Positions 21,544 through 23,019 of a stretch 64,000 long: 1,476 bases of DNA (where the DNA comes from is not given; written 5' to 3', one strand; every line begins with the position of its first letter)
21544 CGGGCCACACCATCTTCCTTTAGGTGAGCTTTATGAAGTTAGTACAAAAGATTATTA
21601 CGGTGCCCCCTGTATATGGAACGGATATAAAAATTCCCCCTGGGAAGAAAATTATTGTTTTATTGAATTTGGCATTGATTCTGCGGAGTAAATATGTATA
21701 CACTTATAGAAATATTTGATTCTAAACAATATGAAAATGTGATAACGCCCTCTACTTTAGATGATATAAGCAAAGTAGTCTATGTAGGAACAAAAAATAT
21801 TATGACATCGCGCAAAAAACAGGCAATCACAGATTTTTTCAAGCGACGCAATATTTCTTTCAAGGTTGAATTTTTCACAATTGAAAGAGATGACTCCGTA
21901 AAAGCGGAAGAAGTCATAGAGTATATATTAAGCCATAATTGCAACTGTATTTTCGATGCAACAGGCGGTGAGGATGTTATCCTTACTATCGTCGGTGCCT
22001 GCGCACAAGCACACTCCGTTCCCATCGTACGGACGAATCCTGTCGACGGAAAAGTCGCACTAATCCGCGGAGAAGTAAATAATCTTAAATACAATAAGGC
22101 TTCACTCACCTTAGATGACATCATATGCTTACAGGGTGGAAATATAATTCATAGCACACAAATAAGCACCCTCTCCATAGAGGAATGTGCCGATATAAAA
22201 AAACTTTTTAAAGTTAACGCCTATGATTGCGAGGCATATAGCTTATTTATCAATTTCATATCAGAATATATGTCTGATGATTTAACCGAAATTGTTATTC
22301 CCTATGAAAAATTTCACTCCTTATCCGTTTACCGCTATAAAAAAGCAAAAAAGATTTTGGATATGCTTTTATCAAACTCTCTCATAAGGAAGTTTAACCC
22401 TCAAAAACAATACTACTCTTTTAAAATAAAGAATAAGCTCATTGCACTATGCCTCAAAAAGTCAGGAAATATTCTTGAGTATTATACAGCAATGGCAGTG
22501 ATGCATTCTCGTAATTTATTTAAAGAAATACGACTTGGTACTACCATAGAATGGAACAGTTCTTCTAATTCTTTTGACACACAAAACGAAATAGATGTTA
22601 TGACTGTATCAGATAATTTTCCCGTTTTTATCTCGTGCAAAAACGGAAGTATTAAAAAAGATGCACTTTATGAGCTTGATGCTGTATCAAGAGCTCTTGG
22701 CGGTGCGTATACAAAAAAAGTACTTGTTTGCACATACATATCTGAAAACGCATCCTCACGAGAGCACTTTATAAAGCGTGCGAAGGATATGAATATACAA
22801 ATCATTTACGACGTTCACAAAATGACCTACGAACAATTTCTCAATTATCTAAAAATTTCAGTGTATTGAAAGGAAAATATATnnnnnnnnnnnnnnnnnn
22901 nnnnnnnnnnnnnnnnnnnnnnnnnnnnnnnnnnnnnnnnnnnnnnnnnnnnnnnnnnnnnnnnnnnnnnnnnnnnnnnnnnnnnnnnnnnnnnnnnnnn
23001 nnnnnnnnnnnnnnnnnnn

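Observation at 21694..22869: Orphan Card1/Can2-like CARF + PD-(D/E)xK protein with S-C-K in place of the E-x-K motif and no CRISPR-Cas or cyclase nearby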

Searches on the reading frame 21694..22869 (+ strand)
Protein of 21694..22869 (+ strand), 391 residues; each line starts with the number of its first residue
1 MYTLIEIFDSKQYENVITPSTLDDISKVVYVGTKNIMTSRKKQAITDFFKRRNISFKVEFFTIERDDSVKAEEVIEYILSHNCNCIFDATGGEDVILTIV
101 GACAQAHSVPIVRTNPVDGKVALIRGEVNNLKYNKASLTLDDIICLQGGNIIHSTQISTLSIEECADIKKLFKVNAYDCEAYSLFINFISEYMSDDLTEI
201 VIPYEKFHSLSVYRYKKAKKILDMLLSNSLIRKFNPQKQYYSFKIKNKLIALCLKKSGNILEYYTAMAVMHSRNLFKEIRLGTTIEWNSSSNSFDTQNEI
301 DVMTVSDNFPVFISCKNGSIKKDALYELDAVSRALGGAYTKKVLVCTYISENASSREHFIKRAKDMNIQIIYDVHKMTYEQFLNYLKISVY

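Call 3: search_protein_families(library=pfam, proteins=[window:21694-22869:+], max_evalue=0.01)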
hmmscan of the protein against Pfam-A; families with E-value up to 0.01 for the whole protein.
window:21694-22869:+ (391 aa): 1 family
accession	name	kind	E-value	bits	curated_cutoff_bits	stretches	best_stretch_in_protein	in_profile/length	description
PF09002.17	Card1_endonuc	-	1.1e-08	35.2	26.4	1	257-373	9-119/136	Card1-like, endonuclease domain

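Call 4: search_protein_families(library=padloc, proteins=[window:21694-22869:+], max_evalue=0.01)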
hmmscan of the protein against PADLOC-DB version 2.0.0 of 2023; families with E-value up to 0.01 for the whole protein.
window:21694-22869:+ (391 aa): 12 families
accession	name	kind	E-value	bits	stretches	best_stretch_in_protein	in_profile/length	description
PDLC01881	CARF4--CARF_PDDEXK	-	3.9e-32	109.8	1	3-379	5-368/378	-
PDLC01895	CARF4--CARF_PDDEXK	-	1.1e-27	95.1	1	2-383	2-377/397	-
PDLC01880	CARF4--CARF_PDDEXK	-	1.3e-27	95.1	1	3-372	3-347/364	-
PDLC01884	CARF4--CARF_PDDEXK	-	7.7e-24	82.8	1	4-348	5-343/382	-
PDLC01890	CARF4--CARF_PDDEXK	-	1.5e-14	52.2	1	39-378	33-345/366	-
PDLC01898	CARF4--CARF_PDDEXK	-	2.9e-13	47.7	1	246-377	164-289/296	-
PDLC01968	CARF_PDDEXK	-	1.2e-12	45.6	1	236-370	221-338/361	-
PDLC01619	Csx1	-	2e-12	44.9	1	5-354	5-312/330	CAS-III; associated_signaling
PDLC01882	CARF4--CARF_PDDEXK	-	4.4e-11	39.9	1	257-372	435-552/569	-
PDLC01897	CARF4--CARF_PDDEXK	-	4.7e-07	27.5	1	257-370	248-348/369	-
PDLC01037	Csx1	-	2.1e-06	25.5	1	136-368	128-300/320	ARF+Nuclease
PDLC01512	Csx1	-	2.7e-06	24.8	1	133-371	136-368/382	CAS-III; associated_signaling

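Call 5: search_solved_structures(query=window:21694-22869:+, max_evalue=10, show_alignments=3)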
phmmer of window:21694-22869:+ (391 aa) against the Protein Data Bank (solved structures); distinct sequences matched with E-value up to 10: 2.
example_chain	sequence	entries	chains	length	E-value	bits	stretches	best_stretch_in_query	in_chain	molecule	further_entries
1xmx_A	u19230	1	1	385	0.017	17.7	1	295-371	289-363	hypothetical protein VC1899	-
6xeh_A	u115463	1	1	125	0.53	12.8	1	22-96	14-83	DE NOVO DESIGNED OR386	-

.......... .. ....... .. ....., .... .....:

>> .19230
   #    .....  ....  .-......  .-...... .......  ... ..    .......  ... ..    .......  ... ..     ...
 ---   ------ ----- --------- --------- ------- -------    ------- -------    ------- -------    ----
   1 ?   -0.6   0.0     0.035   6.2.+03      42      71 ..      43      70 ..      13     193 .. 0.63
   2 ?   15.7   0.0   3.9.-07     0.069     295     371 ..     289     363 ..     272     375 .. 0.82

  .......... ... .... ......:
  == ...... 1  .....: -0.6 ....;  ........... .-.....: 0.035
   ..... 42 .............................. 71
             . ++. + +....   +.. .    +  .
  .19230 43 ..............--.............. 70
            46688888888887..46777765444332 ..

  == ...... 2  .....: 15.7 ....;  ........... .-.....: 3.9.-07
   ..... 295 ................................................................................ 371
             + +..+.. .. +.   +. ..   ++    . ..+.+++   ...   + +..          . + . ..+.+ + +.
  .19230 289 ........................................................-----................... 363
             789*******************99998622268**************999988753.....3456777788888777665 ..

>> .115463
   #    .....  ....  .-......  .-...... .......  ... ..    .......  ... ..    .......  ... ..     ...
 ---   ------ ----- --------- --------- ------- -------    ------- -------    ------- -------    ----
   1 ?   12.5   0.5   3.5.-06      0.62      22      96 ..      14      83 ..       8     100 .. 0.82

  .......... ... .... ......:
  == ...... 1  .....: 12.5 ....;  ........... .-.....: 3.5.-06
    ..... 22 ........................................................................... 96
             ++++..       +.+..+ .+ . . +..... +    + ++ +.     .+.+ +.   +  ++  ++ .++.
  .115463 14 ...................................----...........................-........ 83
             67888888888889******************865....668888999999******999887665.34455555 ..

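Call 6: find_homologous_proteins(query=window:21694-22866:+, max_evalue=0.001)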
Query window:21694-22866:+ (391 aa): 141 proteins with E <= 0.001 among 3052 candidates; the best 120 are listed.
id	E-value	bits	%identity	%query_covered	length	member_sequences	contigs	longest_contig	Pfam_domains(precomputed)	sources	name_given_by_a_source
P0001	2.3e-253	858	100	100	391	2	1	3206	PF09002.18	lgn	-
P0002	6.7e-127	442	55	100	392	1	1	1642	PF23400.2,PF09002.18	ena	-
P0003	1.4e-123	431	52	99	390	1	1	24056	PF09002.18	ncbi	-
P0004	8.5e-122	425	50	100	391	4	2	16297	PF09002.18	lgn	-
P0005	1.3e-120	421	51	100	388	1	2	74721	PF09002.18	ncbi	-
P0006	1.9e-119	417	51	100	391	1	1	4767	PF09002.18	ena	-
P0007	5.1e-119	416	49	100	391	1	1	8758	PF09002.18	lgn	-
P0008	2.0e-117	411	51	99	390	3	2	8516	PF09002.18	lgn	-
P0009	2.1e-117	411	50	100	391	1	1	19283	PF09002.18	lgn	-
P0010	1.2e-115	405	48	100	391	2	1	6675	PF09002.18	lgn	-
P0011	6.6e-115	402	50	99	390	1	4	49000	PF09002.18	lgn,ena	-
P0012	1.4e-114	401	50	99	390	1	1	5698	PF09002.18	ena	-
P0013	2.6e-114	400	49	100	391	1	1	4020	PF09002.18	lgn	-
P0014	2.2e-113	397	49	100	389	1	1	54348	PF09002.18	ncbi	-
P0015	2.8e-113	397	49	99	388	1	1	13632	PF09002.18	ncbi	-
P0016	6.0e-113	396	49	100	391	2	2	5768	PF09002.18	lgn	-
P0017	8.6e-113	395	47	99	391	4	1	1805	PF09002.18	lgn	-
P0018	6.0e-112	393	47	98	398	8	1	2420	PF09002.18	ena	-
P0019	8.0e-112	392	47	100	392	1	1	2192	PF09002.18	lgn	-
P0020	6.1e-111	389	47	100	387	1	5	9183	PF09002.18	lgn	-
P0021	2.6e-110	387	45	98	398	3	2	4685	PF09002.18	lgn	-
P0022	3.7e-110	387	47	99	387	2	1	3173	PF09002.18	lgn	-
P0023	1.1e-109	385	46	100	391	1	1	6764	PF09002.18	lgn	-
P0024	1.7e-109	385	45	99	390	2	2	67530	PF09002.18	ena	-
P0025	3.4e-109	384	46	99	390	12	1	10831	PF09002.18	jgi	jgi:predicted transcriptional regulator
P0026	3.8e-109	383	47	100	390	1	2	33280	PF09002.18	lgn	-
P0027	5.5e-109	383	47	100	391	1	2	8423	PF09002.18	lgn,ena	-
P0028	7.5e-109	382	47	100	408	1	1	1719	PF09002.18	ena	-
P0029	9.5e-109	382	48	99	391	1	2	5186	PF09002.18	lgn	-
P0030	2.4e-108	381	47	99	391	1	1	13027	PF09002.18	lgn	-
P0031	3.0e-106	374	45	99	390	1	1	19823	PF09002.18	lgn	-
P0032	5.6e-106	373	46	99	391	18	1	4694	PF09002.18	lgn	-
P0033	1.3e-105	372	46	100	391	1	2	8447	PF09002.18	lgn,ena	-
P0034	2.4e-104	368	47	99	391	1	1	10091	PF09002.18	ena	-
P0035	6.3e-104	366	43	99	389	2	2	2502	PF09002.18,PF18662.8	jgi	-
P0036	4.0e-103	364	44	99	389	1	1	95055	PF09002.18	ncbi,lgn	-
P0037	4.3e-103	363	45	99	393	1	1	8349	PF09002.18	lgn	-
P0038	8.3e-103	363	46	99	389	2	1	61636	PF09002.18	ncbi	-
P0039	3.9e-102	360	45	99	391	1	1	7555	PF09002.18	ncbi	-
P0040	2.5e-98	348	46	97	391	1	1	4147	PF09002.18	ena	-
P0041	8.4e-95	336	43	99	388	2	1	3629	PF09002.18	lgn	-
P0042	2.4e-84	302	47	84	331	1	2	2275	PF09002.18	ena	-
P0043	1.2e-51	194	33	98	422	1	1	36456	PF09002.18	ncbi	-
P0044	1.6e-48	184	31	97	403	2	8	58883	PF09002.18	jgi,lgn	-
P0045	3.6e-46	176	30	99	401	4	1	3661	PF09002.18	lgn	-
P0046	2.6e-40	157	31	98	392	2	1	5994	PF09002.18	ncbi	-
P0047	1.2e-39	155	32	94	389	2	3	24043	PF09002.18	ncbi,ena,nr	ncbi:MAG: DUF1887 family protein [Lachnospiraceae bacterium]|nr:DUF1887 family protein [Lachnospirac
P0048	1.5e-39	154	30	97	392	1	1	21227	PF09002.18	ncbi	-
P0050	5.0e-38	149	31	95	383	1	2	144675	PF09002.18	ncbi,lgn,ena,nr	ncbi:MAG: DUF1887 family protein [Roseburia sp.]|nr:DUF1887 family protein [Roseburia sp.]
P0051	1.5e-37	148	31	93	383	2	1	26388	PF09002.18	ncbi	-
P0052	1.6e-37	148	31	94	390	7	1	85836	PF09002.18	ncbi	-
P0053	1.8e-36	144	31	98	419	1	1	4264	PF09002.18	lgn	-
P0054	2.9e-36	144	31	93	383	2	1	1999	PF09002.18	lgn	-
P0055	5.4e-36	143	29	96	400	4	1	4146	PF09002.18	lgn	-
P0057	1.5e-35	141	28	96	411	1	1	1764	PF09002.18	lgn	-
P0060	1.7e-33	135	30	93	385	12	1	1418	PF09002.18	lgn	-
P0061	7.1e-33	133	30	95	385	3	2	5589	PF09002.18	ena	-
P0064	1.9e-32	131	29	90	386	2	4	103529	PF09002.18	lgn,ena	-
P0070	5.5e-32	130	28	96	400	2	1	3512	PF09002.18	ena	-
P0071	5.5e-32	130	29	95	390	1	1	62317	PF09002.18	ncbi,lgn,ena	-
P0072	6.6e-32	129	30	95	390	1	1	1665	PF09002.18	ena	-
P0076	8.7e-32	129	29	95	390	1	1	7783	PF09002.18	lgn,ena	-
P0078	1.1e-31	129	29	94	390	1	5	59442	PF09002.18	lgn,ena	-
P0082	1.6e-31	128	29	95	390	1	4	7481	PF09002.18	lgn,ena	-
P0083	1.8e-31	128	29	95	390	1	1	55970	PF09002.18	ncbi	-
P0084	1.9e-31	128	30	95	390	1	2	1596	PF09002.18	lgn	-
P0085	2.1e-31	128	30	95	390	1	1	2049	PF09002.18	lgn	-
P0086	2.2e-31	128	29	94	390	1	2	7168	PF09002.18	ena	-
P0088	2.9e-31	127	29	94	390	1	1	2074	PF09002.18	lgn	-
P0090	3.0e-31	127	29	93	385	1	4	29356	PF09002.18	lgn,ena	-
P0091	3.7e-31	127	28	95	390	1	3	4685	PF09002.18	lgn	-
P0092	7.6e-31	126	29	94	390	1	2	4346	PF09002.18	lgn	-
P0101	5.1e-30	123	29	95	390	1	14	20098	PF09002.18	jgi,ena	-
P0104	5.6e-30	123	29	94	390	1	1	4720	PF09002.18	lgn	-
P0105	5.8e-30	123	29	93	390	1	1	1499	PF09002.18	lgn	-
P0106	5.8e-30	123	30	93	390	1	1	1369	PF09002.18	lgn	-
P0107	6.1e-30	123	30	93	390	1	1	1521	PF09002.18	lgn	-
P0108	6.5e-30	123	29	95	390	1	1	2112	PF09002.18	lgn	-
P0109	8.6e-30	122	30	93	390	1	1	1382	PF09002.18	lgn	-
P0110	1.8e-29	121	25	99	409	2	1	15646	PF09002.18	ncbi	-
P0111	1.8e-29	121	27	98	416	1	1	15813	PF09002.18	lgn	-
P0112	2.2e-29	121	28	93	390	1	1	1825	PF09002.18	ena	-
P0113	2.4e-29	121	25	98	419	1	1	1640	PF09002.18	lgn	-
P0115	6.0e-29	120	27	98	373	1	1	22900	PF09002.18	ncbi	-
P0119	9.6e-28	116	28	94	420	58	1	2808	PF09002.18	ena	-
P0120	1.2e-27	115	29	94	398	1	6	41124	PF09002.18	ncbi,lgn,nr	ncbi:MAG: DUF1887 family protein [Lachnospiraceae bacterium]|nr:DUF1887 family protein [Lachnospirac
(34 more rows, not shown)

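Call 11: find_encoding_contigs(protein=P0005, flank=10000, max_places=2)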
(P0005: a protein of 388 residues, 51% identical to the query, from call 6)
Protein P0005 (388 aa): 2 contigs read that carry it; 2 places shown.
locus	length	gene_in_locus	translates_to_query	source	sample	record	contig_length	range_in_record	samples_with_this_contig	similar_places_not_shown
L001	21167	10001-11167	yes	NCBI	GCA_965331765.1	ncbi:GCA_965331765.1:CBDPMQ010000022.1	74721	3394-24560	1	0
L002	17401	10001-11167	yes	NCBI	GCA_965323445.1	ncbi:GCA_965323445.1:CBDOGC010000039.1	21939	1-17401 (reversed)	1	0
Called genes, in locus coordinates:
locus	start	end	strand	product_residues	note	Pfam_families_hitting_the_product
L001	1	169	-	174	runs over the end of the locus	PF05683:Fumerase_C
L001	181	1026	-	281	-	PF05681:Fumerase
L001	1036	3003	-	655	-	PF22745:Nlig-Ia, PF01653:DNA_ligase_aden, PF03120:OB_DNA_ligase, PF03119:DNA_ligase_ZBD, PF14520:HHH_5, PF12826:HHH_2, PF00533:BRCT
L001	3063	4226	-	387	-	-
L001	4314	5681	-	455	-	PF00285:Citrate_synt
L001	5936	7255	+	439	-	PF00370:FGGY_N, PF02782:FGGY_C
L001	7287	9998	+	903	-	-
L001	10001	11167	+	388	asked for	PF09002:Card1_endonuc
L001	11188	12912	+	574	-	PF02156:Glyco_hydro_26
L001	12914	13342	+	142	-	PF01957:NfeD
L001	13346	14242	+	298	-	PF01145:Band_7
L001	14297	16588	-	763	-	PF12844:HTH_19 (faint), PF07883:Cupin_2, PF00501:AMP-binding, PF13193:AMP-binding_C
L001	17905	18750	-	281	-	PF04854:DUF624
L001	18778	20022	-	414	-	PF06134:RhaA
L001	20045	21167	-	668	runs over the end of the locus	-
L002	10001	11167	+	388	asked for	PF09002:Card1_endonuc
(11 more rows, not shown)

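Call 12: find_encoding_contigs(protein=P0036, flank=10000, max_places=2)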
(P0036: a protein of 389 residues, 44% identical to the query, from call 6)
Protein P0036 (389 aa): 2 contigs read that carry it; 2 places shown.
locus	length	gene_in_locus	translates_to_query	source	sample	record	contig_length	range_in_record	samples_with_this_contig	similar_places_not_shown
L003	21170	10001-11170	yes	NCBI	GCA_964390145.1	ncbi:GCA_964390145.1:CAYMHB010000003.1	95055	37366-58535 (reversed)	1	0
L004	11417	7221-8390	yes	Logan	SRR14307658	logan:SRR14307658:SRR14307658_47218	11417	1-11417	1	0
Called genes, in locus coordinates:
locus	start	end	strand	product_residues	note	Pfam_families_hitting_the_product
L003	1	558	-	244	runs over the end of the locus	PF01416:PseudoU_synth_1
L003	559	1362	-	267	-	PF02361:CbiQ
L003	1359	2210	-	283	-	PF00005:ABC_tran, PF02463:SMC_N, PF13304:AAA_21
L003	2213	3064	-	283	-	PF02463:SMC_N, PF13175:AAA_15 (faint), PF00005:ABC_tran, PF13304:AAA_21 (weak)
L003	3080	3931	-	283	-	PF10672:Methyltrans_SAM, PF03602:Cons_hypoth95 (weak), PF09445:Methyltransf_15 (weak), PF13649:Methyltransf_25 (weak)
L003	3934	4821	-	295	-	PF02645:DegV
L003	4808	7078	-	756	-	PF00664:ABC_membrane, PF03193:RsgA_GTPase (faint), PF02463:SMC_N (faint), PF00005:ABC_tran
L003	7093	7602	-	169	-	PF08909:DUF1854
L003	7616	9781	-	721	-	PF02463:SMC_N (faint), PF00664:ABC_membrane, PF00005:ABC_tran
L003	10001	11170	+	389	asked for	PF09002:Card1_endonuc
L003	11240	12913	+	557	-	PF02156:Glyco_hydro_26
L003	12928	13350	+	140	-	PF01957:NfeD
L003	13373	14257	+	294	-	PF01145:Band_7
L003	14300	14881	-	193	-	PF02659:Mntp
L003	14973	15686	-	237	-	PF22725:GFO_IDH_MocA_C3, PF02894:GFO_IDH_MocA_C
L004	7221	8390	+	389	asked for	PF09002:Card1_endonuc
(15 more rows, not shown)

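Call 13: find_encoding_contigs(protein=P0050, flank=10000, max_places=2)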
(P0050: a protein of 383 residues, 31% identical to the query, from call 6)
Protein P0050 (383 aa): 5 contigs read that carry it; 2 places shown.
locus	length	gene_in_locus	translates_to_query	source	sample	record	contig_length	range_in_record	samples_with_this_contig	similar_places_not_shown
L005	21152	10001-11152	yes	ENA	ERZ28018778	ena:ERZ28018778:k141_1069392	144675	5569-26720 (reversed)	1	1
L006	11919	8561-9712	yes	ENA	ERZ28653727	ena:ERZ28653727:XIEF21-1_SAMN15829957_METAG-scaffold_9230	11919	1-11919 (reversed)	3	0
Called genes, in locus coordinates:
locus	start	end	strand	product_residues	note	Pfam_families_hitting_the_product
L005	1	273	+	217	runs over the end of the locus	PF00923:TAL_FSA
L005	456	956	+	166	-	PF02559:CarD_TRCF_RID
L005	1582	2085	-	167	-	PF18988:DUF5721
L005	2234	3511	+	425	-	PF02127:Peptidase_M18, PF05343:Peptidase_M42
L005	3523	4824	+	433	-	PF08245:Mur_ligase_M, PF02875:Mur_ligase_C, PF27239:FOL3_C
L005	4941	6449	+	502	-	PF00015:MCPsignal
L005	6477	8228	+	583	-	PF00664:ABC_membrane, PF00005:ABC_tran, PF02463:SMC_N (weak)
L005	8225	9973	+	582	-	PF00664:ABC_membrane, PF00005:ABC_tran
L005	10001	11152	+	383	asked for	PF09002:Card1_endonuc (weak)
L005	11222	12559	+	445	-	-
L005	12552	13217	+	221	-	PF19845:DUF6320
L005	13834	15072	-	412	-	PF00365:PFK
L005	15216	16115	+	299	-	PF13353:Fer4_12 (weak), PF04055:Radical_SAM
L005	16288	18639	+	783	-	-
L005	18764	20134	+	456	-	PF13347:MFS_2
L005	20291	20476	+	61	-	-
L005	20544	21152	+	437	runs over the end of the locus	PF12733:Cadherin-like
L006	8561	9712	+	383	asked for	PF09002:Card1_endonuc (weak)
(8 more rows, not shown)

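Call 17: find_related_loci(query=A1, collection=genome_contigs, flank=10000)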
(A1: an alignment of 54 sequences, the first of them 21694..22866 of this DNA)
Query A1 (391 aa) in genome_contigs; peptide patterns used: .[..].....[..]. (x = any residue, [..] = any of these).
266 stretches matched a pattern; 259 encode a relative of the query (tblastn E <= 1e-3); the best 80 are kept; 80 distinct loci.
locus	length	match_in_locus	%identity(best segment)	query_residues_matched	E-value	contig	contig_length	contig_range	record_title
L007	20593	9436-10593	52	1-387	2e-130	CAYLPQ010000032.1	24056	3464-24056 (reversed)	MAG TPA_asm: uncultured Oscillospiraceae bacterium isolate SRP315200_co1_262 genome assembly, contig: NODE_3469_length_2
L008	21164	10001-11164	49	1-390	1e-120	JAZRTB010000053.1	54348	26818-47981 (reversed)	MAG: Clostridia bacterium isolate T1900045344_YK20190034.MAGScoT_cleanbin_000078 SGB_6689_k141_2203717, whole genome sho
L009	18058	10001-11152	47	3-386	4e-118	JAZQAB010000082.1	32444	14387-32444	MAG: Clostridia bacterium isolate T1900044643_TS20190109.MAGScoT_cleanbin_000032 SGB_1304_k141_929241, whole genome shot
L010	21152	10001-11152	45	3-386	3e-115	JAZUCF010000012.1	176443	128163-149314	MAG: Clostridia bacterium isolate T1900045314_YK20190003.MAGScoT_cleanbin_000025 SGB_6274_k141_220357, whole genome shot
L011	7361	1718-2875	47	1-386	2e-114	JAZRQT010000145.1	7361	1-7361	MAG: Clostridia bacterium isolate T1900045360_YK20190050.MAGScoT_cleanbin_000043 SGB_6812_k141_1730827, whole genome sho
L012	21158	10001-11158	47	1-386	1e-113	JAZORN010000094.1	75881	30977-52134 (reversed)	MAG: Clostridia bacterium isolate T1900045556_YK20190250.MAGScoT_cleanbin_000020 SGB_7898_k141_2252759, whole genome sho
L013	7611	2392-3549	46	1-386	4e-113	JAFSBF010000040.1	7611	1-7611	MAG: Clostridia bacterium isolate RGIG2984 Goat_Rectum-3__c143613, whole genome shotgun sequence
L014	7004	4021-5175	43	1-387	2e-111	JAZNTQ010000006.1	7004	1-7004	MAG: Clostridia bacterium isolate T1900044802_TS20190268.MAGScoT_cleanbin_000045 SGB_2723_k141_267441, whole genome shot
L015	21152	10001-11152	46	3-386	8e-115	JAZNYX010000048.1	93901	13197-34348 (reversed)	MAG: Clostridia bacterium isolate T1900044773_TS20190239.MAGScoT_cleanbin_000029 SGB_2460_k141_213379, whole genome shot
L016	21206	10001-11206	32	3-390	7e-64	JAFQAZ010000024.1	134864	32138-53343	MAG: Clostridia bacterium isolate RGIG1655 Goat_Cecum-1__c564884, whole genome shotgun sequence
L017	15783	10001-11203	32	3-390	8e-61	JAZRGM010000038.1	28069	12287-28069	MAG: Clostridia bacterium isolate T1900045489_YK20190183.MAGScoT_cleanbin_000023 SGB_7373_k141_1219071, whole genome sho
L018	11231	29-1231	33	1-387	7e-60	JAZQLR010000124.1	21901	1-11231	MAG: Clostridia bacterium isolate T1900044608_TS20190074.MAGScoT_cleanbin_000073 SGB_774_k141_805218, whole genome shotg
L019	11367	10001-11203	33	1-387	5e-60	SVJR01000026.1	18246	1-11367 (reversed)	MAG: Oscillospiraceae bacterium isolate SIG440 NODE_55704_length_18246_cov_1.524311, whole genome shotgun sequence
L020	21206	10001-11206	32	3-390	6e-59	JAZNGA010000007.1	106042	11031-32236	MAG: Clostridia bacterium isolate T1900044709_TS20190175.MAGScoT_cleanbin_000008 SGB_1828_k141_1292831, whole genome sho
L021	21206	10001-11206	33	1-390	4e-64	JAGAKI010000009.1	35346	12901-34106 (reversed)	MAG: Clostridia bacterium isolate RGIG8521 Water_deer_Cecum-2__c52170, whole genome shotgun sequence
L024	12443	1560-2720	31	3-377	1e-56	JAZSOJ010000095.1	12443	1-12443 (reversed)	MAG: Clostridia bacterium isolate T1900044549_TS20190015.MAGScoT_cleanbin_000029 SGB_189_k141_2952256, whole genome shot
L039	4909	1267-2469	29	3-386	6e-45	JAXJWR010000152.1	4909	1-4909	MAG: Acutalibacteraceae bacterium isolate DOME_MAG_6522 6522_C0414_k141_269473, whole genome shotgun sequence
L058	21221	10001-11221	26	3-387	8e-42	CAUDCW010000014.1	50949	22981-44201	MAG TPA_asm: uncultured Oscillospiraceae bacterium isolate ERR9578160_bin.19_MetaWRAP_v1.3_MAG genome assembly, contig:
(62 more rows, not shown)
